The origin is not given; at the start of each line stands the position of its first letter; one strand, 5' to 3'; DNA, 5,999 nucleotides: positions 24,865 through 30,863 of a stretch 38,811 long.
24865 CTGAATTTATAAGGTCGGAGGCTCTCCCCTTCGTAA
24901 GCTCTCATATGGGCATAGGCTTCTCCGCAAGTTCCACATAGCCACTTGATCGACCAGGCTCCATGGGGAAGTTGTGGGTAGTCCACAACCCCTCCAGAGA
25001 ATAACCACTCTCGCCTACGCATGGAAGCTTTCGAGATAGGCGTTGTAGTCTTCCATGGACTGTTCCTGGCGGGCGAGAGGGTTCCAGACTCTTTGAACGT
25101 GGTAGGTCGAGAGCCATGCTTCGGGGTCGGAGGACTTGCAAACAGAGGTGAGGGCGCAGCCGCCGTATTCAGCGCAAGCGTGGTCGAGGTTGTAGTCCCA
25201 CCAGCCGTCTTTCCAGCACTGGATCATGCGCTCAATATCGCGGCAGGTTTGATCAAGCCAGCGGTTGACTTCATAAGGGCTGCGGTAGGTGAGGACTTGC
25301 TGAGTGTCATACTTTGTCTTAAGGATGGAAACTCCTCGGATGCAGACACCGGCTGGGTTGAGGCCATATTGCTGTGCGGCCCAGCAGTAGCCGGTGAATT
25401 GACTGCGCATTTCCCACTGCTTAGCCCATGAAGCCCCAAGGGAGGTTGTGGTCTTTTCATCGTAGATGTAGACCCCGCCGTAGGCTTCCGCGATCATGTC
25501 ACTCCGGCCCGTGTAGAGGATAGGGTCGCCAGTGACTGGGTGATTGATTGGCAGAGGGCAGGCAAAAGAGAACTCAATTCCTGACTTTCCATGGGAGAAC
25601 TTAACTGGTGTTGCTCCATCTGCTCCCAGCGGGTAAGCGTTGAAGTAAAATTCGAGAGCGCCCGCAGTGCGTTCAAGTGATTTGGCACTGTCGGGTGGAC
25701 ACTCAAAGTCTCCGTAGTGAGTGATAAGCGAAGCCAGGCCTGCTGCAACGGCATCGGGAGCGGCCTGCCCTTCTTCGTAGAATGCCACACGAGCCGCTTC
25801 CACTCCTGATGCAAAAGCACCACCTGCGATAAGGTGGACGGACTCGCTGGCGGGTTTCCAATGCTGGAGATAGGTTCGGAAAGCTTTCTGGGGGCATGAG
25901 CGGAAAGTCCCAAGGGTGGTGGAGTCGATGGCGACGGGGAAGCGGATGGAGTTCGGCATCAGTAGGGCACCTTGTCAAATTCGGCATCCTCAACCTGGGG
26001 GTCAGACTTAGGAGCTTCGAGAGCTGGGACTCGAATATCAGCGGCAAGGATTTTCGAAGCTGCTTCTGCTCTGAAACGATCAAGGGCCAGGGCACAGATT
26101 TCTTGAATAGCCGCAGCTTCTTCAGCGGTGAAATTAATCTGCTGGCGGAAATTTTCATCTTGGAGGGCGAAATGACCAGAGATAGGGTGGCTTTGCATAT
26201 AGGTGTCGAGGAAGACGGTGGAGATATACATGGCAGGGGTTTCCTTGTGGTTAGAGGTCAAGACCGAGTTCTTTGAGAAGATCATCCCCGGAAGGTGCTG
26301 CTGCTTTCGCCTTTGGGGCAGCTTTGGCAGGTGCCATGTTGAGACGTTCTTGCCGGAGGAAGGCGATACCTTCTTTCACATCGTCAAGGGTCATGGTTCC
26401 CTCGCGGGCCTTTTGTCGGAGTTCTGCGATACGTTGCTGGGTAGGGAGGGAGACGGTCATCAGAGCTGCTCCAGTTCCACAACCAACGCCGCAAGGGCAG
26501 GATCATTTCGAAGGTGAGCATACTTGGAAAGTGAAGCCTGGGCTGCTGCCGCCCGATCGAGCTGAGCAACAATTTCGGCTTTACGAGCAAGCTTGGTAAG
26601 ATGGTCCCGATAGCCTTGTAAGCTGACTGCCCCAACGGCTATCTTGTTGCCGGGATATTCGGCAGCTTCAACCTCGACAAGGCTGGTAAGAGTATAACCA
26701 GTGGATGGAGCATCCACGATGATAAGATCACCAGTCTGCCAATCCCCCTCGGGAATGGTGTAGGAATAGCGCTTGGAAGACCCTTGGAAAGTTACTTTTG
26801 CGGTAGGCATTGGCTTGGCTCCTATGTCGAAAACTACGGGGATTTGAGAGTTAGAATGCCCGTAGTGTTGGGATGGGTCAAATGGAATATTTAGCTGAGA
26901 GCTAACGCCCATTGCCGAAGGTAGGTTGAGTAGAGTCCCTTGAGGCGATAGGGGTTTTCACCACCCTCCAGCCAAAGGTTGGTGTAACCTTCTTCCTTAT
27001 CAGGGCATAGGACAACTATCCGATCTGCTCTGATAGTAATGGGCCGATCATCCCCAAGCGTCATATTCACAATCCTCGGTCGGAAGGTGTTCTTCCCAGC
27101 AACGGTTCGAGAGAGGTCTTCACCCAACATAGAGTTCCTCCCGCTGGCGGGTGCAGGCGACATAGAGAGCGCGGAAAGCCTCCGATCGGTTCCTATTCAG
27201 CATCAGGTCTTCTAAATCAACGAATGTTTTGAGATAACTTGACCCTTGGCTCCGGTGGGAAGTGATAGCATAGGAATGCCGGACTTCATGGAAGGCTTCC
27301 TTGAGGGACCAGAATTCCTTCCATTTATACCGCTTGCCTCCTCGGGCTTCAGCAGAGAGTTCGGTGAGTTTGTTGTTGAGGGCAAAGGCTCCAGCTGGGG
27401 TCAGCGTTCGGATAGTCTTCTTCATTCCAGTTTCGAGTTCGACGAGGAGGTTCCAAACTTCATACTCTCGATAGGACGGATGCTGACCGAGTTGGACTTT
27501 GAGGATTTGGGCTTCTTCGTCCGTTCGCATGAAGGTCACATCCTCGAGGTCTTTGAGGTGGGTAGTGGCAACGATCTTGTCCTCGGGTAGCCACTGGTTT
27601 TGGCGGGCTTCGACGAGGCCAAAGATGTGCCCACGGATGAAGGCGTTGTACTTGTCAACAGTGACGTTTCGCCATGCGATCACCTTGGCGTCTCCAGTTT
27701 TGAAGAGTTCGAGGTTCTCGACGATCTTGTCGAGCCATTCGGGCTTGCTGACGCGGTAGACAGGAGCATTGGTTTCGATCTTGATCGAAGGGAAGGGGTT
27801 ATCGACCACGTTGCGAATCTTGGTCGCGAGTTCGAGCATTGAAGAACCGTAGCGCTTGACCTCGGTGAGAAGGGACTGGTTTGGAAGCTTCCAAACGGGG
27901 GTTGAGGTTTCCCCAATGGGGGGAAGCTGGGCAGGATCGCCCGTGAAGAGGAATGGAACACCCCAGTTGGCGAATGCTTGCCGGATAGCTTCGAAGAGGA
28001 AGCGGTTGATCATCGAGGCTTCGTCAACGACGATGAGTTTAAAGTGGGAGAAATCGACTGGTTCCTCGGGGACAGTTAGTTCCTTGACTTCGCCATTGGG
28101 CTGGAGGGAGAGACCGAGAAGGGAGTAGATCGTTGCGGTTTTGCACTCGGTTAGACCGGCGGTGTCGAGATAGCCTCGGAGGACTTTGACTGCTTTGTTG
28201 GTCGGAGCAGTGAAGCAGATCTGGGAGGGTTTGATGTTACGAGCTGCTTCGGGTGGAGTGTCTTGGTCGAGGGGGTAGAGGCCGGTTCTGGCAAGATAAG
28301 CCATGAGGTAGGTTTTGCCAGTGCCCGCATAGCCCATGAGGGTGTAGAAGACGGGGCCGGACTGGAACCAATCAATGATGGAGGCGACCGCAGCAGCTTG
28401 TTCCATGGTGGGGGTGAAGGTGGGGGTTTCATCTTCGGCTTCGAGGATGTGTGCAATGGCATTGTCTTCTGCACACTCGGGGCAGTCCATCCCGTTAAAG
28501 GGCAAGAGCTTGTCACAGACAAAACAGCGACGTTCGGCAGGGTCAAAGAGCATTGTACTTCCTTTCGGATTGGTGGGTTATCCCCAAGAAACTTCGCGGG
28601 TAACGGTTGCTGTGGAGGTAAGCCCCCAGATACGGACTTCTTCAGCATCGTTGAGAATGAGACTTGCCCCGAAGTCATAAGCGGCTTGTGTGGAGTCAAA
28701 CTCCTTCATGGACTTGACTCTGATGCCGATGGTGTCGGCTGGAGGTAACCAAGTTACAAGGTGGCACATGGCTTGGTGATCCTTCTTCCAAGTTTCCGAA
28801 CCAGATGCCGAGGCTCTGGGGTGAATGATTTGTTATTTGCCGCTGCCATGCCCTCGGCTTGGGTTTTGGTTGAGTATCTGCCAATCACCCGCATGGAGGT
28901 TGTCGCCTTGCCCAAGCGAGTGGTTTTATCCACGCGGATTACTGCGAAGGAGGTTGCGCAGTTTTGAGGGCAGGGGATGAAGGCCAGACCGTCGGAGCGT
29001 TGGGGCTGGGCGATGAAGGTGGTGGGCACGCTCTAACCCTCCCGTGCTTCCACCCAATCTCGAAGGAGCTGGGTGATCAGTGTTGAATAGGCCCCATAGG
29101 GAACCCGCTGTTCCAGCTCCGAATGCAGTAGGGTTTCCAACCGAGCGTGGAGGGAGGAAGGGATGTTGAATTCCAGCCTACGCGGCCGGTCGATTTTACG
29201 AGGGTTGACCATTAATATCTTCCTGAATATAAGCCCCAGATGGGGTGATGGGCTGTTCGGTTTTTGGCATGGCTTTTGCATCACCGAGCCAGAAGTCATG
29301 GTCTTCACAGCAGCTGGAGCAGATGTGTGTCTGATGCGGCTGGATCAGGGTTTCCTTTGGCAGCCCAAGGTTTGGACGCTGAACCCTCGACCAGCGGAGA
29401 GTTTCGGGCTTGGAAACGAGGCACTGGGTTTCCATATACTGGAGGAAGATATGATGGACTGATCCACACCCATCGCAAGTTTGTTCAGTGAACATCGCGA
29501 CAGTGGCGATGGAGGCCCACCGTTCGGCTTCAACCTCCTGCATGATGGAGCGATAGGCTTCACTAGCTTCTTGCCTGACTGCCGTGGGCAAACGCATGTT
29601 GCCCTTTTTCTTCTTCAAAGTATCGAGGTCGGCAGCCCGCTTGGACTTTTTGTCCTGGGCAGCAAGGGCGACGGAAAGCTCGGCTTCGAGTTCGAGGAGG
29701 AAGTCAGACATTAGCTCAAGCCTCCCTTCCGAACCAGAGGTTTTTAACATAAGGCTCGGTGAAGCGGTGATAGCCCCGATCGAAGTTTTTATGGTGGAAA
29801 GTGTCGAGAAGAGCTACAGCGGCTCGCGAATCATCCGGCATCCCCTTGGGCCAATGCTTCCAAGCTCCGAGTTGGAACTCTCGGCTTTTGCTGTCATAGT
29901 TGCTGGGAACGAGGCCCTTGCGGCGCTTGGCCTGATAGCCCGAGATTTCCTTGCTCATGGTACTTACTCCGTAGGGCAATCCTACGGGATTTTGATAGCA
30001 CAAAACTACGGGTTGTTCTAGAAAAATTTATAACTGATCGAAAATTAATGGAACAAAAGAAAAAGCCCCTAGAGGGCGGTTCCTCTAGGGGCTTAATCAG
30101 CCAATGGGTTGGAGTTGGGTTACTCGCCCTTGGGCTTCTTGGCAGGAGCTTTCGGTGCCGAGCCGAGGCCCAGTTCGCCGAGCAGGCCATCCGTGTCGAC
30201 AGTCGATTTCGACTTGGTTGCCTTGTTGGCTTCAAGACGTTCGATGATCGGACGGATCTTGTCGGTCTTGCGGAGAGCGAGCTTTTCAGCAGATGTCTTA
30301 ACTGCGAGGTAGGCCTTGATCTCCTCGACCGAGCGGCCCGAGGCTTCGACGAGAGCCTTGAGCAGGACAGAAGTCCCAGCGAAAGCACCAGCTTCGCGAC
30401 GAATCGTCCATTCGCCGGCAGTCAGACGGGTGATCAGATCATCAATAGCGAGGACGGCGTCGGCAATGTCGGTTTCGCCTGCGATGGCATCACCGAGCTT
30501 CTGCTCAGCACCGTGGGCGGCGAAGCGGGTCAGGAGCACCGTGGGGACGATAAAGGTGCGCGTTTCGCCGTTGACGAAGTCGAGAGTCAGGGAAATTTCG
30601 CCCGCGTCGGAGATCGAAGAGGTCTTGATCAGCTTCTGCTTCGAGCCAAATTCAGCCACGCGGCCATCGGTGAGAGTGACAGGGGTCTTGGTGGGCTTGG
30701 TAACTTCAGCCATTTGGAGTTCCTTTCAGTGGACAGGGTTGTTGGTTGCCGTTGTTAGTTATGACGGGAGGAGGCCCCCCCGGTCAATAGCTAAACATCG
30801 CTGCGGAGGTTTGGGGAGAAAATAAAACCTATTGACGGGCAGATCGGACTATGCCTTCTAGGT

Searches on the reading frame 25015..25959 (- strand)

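Call 12: search_protein_families(library=phrogs, proteins=[window:25015-25959:-], max_evalue=0.01)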
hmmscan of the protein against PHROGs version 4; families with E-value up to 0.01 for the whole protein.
window:25015-25959:- (314 aa): 1 family
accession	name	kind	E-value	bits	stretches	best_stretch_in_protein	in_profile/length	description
phrog_1218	-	DNA, RNA and nucleotide metabolism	6.4e-10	39.8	1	16-200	15-189/364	exonuclease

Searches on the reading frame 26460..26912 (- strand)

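Call 12: search_protein_families(library=phrogs, proteins=[window:26460-26912:-], max_evalue=0.01)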
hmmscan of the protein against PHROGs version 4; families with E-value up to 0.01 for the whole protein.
window:26460-26912:- (150 aa): 2 families
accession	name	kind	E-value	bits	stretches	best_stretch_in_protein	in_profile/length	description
phrog_13551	-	unknown function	2.8e-05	25.2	1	37-85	16-67/136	-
phrog_3489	-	unknown function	6.2e-05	24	1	37-150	5-125/125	-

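Call 88: search_protein_families(library=pfam, proteins=[window:26460-26912:-], max_evalue=0.01)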
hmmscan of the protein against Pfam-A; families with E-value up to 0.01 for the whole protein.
window:26460-26912:- (150 aa): 0 families

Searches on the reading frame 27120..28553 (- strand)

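Call 12: search_protein_families(library=phrogs, proteins=[window:27120-28553:-], max_evalue=0.01)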
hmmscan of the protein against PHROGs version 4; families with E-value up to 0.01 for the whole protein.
window:27120-28553:- (477 aa): 6 families
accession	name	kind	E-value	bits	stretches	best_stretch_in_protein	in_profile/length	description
phrog_325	-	DNA, RNA and nucleotide metabolism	2.3e-87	295.3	1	37-475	460-865/986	Dda-like helicase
phrog_4412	-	DNA, RNA and nucleotide metabolism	1.2e-25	91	2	30-262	313-520/743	exonuclease V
phrog_1967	-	DNA, RNA and nucleotide metabolism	0.0001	22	0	41-129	146-216/776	DNA helicase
phrog_25471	-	unknown function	0.00012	23.2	1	51-191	6-141/162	-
phrog_27849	-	unknown function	0.0012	18.1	1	45-87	10-52/664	-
phrog_170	-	other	0.0081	16.6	0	40-88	67-111/323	PhoH-like phosphate starvation-inducible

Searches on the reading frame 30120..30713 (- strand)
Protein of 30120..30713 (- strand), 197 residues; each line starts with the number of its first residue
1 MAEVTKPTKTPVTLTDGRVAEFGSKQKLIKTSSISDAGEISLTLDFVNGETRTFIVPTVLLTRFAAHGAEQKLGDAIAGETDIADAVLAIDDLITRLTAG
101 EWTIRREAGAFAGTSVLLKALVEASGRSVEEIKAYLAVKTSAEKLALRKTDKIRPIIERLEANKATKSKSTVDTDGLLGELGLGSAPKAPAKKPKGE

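Call 12: search_protein_families(library=phrogs, proteins=[window:30120-30713:-], max_evalue=0.01)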
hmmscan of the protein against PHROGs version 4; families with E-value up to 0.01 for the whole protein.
window:30120-30713:- (197 aa): 0 families

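Call 28: search_protein_families(library=pfam, proteins=[window:30120-30713:-], max_evalue=0.1)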
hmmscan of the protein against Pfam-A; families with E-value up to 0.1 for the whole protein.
window:30120-30713:- (197 aa): 2 families
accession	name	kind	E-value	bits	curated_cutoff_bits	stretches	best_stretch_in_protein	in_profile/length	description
PF12324.14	HTH_15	-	0.029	14.9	27.2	1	112-143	32-63/74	Helix-turn-helix domain of alkylmercury lyase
PF16902.11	FokI_D3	-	0.039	14.2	29.2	1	115-151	16-53/69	FokI, D3 domain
